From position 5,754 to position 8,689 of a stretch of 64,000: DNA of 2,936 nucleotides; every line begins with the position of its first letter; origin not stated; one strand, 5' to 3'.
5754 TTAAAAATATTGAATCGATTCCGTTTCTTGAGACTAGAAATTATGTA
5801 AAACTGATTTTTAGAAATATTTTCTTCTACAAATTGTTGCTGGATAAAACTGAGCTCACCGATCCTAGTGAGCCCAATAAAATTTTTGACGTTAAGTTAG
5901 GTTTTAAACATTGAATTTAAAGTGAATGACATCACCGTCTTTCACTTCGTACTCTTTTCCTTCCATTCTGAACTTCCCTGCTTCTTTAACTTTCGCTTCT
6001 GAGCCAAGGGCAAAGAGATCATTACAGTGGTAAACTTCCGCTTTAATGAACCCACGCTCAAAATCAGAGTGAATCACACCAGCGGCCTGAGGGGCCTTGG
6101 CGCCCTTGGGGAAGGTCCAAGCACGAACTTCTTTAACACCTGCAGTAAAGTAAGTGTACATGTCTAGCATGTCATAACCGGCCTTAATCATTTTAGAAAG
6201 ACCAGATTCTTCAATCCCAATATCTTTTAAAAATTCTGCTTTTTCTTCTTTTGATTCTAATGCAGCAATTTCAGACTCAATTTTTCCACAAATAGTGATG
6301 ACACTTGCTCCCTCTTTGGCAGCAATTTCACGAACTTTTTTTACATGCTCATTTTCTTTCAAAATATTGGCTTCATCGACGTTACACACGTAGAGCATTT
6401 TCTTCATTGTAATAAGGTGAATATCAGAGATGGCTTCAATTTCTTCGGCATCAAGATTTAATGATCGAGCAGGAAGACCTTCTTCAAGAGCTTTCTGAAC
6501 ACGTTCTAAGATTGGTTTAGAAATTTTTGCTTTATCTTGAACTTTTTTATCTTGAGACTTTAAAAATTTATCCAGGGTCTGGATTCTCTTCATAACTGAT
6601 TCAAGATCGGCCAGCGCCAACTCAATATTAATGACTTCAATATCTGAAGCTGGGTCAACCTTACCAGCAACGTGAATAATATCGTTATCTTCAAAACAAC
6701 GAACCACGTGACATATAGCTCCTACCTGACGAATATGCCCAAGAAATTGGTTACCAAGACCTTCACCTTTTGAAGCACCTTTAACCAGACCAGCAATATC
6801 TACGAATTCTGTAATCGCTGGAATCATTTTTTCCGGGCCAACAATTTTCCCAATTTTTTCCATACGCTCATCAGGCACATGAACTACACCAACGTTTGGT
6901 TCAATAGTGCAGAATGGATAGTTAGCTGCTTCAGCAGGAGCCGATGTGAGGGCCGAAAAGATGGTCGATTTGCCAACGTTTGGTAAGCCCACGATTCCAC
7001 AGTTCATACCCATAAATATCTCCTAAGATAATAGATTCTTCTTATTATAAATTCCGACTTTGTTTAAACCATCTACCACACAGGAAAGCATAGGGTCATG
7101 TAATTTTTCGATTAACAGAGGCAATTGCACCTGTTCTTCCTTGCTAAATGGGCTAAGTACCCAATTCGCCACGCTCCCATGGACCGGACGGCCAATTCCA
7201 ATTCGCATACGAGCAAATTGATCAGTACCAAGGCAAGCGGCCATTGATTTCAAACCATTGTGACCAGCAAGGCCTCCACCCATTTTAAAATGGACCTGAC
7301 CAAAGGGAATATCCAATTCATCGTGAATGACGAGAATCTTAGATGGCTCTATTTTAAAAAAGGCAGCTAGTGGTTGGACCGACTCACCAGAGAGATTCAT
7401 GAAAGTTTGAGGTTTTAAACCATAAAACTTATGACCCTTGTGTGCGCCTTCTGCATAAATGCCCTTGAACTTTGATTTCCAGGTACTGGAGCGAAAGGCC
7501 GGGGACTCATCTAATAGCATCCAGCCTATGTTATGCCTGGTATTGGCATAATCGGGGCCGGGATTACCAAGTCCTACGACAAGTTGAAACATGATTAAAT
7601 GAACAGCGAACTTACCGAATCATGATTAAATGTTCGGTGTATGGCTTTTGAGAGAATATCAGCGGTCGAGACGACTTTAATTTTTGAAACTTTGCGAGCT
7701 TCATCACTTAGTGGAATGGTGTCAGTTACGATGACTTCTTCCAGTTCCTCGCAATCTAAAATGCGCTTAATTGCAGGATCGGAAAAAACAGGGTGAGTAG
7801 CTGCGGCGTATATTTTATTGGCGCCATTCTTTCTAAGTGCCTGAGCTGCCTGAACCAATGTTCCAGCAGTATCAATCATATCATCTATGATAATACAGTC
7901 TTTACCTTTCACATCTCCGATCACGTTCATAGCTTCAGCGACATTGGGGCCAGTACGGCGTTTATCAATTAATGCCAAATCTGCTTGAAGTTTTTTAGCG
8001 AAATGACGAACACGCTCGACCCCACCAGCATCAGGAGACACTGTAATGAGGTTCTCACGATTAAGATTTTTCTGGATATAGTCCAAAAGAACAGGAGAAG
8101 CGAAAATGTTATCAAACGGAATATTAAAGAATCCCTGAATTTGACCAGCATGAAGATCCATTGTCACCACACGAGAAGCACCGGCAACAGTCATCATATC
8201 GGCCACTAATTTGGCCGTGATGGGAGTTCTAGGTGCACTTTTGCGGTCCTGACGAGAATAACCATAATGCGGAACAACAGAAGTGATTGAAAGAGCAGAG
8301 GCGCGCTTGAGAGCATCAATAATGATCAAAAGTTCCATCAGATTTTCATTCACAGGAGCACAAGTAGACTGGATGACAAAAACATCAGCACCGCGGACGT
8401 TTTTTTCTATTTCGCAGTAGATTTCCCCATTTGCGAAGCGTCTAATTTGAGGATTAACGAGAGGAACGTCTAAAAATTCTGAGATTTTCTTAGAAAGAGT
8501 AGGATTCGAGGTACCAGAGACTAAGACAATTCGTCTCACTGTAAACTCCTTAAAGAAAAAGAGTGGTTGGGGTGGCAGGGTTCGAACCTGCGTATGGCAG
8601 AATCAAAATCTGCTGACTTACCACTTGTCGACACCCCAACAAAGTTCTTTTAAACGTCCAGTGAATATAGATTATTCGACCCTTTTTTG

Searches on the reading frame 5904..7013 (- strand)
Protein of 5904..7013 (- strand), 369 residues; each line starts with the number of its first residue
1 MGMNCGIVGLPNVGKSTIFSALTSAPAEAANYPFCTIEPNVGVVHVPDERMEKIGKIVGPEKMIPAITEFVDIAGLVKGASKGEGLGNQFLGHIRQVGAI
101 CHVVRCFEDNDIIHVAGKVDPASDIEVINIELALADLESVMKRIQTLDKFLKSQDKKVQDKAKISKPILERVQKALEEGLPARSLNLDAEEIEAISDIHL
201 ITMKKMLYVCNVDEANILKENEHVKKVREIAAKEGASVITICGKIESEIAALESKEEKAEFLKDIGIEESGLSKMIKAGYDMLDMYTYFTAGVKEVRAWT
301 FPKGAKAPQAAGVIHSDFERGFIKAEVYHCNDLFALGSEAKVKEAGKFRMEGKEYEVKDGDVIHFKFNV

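Call 17: search_protein_families(library=pfam, proteins=[window:5904-7013:-], max_evalue=0.00001)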
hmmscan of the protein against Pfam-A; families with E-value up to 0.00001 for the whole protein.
window:5904-7013:- (369 aa): 3 families
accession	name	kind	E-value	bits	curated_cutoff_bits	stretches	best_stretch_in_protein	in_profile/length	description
PF06071.19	YchF-GTPase_C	-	1.2e-38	131.5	27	1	286-368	2-84/84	Protein of unknown function (DUF933)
PF01926.29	MMR_HSR1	-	4.9e-20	72.2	21.9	1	5-109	2-86/113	50S ribosome-binding GTPase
PF02421.24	FeoB_N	-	6.6e-08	32.7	27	1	5-51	3-49/156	Ferrous iron transport protein B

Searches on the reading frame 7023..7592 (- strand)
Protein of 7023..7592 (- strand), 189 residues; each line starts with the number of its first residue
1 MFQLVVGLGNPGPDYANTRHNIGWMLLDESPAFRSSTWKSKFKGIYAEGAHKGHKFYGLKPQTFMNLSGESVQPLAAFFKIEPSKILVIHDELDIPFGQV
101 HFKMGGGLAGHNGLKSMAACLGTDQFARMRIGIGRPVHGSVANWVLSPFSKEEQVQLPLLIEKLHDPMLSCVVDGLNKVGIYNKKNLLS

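Call 17: search_protein_families(library=pfam, proteins=[window:7023-7592:-], max_evalue=0.00001)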
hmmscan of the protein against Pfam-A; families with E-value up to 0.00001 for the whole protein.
window:7023-7592:- (189 aa): 1 family
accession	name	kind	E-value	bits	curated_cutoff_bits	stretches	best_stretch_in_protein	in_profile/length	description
PF01195.25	Pept_tRNA_hydro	-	1.2e-61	208.2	27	1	4-178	1-177/183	Peptidyl-tRNA hydrolase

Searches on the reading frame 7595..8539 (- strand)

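Call 17: search_protein_families(library=pfam, proteins=[window:7595-8539:-], max_evalue=0.00001)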
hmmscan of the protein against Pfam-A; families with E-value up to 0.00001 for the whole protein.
window:7595-8539:- (314 aa): 3 families
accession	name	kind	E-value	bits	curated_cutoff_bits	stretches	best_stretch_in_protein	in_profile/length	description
PF13793.12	Pribosyltran_N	-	3.2e-52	175.8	25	1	4-120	1-117/117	N-terminal domain of ribose phosphate pyrophosphokinase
PF14572.12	Pribosyl_synth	-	1e-29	104.2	27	1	202-313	73-183/184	Phosphoribosyl synthetase-associated domain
PF00156.33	Pribosyltran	-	2.6e-17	63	26.3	1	156-249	24-124/158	Phosphoribosyl transferase domain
